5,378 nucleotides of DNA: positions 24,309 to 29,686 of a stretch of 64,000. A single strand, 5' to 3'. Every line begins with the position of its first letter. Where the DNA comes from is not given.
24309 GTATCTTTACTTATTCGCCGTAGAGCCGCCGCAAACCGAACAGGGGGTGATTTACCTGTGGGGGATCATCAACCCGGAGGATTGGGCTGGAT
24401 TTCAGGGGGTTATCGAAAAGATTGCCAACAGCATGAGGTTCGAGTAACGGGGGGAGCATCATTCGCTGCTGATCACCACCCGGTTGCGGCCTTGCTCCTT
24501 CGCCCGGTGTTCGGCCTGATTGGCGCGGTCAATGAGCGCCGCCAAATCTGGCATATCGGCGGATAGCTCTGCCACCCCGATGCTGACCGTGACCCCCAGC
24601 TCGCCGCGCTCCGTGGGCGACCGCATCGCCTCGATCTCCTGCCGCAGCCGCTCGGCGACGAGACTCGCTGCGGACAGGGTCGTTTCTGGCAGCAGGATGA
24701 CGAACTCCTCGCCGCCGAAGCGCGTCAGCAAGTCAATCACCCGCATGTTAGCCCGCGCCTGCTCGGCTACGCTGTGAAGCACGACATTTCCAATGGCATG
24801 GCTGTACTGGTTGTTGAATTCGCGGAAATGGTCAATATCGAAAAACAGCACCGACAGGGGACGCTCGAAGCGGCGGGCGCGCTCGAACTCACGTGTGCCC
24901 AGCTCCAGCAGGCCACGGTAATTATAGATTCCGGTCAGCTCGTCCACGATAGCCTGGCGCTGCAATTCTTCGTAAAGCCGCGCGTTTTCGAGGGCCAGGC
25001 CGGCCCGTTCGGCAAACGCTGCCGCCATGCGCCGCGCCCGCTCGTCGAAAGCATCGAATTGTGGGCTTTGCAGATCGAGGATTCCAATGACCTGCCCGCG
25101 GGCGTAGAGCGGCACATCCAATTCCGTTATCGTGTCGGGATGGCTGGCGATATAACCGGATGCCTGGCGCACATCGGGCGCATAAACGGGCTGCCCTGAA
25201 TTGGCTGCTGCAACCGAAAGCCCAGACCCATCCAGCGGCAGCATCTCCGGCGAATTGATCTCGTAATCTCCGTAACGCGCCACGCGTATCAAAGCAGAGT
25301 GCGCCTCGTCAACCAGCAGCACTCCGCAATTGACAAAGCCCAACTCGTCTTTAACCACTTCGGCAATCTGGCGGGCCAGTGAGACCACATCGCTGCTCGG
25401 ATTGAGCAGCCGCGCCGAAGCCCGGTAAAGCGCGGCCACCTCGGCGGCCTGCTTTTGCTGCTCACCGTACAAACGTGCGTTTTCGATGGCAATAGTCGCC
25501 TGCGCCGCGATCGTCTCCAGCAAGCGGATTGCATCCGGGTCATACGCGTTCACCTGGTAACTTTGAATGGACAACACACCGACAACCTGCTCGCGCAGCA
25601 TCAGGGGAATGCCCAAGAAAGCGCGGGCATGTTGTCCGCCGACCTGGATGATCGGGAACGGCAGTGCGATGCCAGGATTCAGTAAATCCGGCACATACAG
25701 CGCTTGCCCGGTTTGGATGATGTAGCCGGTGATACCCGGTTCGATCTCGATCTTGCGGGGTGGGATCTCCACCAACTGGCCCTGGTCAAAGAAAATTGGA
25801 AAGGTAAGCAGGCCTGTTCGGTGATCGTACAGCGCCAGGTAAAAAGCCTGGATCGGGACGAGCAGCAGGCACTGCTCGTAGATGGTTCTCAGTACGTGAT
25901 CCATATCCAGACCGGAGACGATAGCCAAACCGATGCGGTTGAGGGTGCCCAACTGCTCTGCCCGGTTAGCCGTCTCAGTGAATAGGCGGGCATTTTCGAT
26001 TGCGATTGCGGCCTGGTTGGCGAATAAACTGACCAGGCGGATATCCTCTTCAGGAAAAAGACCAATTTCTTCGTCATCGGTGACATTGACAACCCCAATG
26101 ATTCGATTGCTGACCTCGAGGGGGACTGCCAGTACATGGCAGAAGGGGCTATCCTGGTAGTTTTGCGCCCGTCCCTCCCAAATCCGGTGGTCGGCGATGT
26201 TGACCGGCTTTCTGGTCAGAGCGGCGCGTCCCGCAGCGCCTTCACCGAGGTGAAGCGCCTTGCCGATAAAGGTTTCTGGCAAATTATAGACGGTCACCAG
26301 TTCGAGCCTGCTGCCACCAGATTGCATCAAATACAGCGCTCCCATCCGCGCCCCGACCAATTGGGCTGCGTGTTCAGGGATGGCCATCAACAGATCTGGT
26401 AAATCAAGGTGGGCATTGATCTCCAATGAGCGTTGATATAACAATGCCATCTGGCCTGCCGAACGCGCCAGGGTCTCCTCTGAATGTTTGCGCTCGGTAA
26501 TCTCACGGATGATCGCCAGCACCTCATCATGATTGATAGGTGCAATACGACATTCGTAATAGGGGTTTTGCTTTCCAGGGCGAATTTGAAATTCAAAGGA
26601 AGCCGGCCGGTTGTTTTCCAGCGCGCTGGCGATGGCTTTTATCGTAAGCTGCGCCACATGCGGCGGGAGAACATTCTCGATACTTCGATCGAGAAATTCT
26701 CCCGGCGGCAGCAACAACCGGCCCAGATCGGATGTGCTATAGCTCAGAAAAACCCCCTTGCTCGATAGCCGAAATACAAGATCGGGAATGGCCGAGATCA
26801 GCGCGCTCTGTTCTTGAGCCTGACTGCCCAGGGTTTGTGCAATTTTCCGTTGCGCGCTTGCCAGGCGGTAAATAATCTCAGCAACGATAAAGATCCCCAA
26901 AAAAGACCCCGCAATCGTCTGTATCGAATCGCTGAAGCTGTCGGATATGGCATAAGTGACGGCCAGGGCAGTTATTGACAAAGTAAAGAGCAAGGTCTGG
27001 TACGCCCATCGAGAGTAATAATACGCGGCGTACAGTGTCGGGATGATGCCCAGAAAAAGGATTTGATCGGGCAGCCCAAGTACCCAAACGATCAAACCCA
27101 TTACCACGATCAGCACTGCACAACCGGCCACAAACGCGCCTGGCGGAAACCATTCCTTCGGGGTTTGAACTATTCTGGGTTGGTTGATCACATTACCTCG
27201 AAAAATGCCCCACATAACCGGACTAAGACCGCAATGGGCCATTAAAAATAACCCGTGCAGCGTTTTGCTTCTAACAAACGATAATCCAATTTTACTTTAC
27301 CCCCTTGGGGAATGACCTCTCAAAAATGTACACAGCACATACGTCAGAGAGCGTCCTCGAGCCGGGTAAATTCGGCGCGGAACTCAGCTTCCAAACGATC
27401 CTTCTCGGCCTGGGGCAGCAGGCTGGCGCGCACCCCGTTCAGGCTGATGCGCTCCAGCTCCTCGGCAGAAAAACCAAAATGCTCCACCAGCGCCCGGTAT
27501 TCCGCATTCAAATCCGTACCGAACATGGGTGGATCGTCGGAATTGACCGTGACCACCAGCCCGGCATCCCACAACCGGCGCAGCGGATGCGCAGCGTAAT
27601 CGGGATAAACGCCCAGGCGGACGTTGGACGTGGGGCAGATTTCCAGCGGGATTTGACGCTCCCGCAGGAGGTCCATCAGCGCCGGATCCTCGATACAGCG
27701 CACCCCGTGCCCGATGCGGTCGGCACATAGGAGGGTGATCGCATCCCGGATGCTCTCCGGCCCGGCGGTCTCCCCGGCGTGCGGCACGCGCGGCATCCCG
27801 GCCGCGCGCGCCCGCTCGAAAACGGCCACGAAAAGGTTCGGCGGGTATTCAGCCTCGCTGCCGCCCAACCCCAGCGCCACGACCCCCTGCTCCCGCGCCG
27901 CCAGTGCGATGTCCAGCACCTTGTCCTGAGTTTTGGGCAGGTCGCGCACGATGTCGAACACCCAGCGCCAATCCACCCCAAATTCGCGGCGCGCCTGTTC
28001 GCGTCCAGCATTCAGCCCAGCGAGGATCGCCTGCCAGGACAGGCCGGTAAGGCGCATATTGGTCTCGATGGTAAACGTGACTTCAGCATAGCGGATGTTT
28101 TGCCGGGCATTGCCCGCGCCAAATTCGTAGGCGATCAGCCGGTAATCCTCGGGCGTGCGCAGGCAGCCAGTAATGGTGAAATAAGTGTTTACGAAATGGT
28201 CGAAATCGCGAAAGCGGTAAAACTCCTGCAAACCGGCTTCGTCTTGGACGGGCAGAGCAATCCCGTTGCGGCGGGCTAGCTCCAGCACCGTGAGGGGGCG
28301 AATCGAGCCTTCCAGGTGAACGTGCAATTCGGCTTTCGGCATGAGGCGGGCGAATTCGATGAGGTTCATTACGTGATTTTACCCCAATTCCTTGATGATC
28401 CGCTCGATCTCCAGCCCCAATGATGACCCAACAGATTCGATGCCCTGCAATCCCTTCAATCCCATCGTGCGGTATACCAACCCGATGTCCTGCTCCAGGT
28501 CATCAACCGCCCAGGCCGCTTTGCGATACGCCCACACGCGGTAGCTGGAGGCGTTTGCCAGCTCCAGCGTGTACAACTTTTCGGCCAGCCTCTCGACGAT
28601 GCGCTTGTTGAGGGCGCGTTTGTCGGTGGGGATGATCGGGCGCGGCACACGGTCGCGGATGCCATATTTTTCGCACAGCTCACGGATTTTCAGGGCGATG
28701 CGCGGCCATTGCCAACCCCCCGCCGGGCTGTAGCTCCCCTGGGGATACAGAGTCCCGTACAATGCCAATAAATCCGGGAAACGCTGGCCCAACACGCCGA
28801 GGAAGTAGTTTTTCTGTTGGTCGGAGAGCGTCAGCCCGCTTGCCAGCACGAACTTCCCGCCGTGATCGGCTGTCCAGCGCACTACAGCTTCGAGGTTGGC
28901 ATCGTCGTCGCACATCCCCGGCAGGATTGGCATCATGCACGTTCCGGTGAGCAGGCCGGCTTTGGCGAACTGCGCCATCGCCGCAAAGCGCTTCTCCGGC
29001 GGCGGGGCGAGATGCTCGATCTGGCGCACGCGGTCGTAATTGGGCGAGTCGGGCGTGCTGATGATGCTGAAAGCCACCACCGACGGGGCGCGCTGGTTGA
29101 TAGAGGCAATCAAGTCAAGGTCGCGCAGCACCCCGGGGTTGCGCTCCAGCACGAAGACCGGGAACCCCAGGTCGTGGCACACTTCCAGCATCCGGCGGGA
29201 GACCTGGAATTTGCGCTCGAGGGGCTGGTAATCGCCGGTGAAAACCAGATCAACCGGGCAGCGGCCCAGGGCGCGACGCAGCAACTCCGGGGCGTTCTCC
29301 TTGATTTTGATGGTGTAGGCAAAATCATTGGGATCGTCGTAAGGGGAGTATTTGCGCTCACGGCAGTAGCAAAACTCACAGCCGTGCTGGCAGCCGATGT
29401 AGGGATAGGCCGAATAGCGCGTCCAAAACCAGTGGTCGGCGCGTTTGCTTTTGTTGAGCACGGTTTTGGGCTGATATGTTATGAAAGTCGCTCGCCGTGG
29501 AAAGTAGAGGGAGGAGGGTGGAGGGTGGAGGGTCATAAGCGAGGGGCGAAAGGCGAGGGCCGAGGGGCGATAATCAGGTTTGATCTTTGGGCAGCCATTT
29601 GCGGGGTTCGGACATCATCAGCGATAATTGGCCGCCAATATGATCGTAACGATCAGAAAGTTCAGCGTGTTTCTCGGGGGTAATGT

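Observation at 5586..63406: Dispersed families of degenerate 7- and 8-nt word arrays occupy most gene junctions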

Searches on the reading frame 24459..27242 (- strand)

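Call 7: search_protein_families(library=pfam, proteins=[window:24459-27242:-])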
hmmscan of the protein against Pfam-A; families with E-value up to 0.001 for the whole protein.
window:24459-27242:- (927 aa): 6 families
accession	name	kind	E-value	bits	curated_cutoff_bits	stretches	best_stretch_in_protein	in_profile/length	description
PF13185.12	GAF_2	-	4.7e-55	186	28.6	3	279-416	2-136/136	GAF domain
PF01590.32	GAF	-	3.5e-40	138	22.4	3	280-415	1-133/133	GAF domain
PF00990.26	GGDEF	-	1.1e-37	129.8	23.8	1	764-921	1-161/161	Diguanylate cyclase, GGDEF domain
PF13492.12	GAF_3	-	2.9e-35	121.9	27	3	281-417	2-129/129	GAF domain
PF08448.16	PAS_4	-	4.4e-09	37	23.1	1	151-252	3-109/110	PAS fold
PF11849.14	DUF3369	-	4e-05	24.4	27.2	0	396-423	140-167/168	Domain of unknown function (DUF3369)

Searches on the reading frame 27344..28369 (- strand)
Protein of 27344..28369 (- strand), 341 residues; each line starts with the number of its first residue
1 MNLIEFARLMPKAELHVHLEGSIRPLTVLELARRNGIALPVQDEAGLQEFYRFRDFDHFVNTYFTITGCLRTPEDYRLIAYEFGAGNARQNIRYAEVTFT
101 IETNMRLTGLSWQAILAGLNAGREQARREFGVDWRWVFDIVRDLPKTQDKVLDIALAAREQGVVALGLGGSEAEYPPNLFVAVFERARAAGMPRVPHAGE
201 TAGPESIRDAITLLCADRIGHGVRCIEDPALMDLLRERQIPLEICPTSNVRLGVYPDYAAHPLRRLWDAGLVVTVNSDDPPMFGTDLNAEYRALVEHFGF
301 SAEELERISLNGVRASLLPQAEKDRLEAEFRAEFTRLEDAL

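Call 46: search_protein_families(library=pfam, proteins=[window:27344-28369:-])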
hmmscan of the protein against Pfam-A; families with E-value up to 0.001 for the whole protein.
window:27344-28369:- (341 aa): 2 families
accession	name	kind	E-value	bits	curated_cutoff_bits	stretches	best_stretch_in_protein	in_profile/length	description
PF00962.28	A_deaminase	-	1e-99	334.2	27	1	11-328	1-325/330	Adenosine deaminase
PF19326.5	AMP_deaminase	-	2e-08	33.6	27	1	196-325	456-584/630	AMP deaminase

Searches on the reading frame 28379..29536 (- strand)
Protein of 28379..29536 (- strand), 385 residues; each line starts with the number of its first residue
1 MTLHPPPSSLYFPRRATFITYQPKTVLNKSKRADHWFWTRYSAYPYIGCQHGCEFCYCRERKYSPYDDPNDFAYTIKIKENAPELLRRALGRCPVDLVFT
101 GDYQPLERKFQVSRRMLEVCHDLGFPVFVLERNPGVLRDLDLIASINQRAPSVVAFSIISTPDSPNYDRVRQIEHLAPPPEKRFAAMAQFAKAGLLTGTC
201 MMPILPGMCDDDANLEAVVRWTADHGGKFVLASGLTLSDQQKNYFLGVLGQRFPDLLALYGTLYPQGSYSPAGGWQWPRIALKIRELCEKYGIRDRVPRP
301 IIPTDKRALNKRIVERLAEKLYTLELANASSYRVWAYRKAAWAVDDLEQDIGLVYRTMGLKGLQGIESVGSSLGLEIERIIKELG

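Call 21: search_protein_families(library=pfam, proteins=[window:28379-29536:-])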
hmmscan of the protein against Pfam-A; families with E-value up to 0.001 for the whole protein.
window:28379-29536:- (385 aa): 2 families
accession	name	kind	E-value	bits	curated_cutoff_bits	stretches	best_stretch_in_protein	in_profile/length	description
PF04055.27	Radical_SAM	-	2.8e-08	34.6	29.5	1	46-212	4-158/166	Radical SAM superfamily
PF14716.13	HHH_8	-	1.4e-05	25.8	30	1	310-382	3-69/73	Helix-hairpin-helix domain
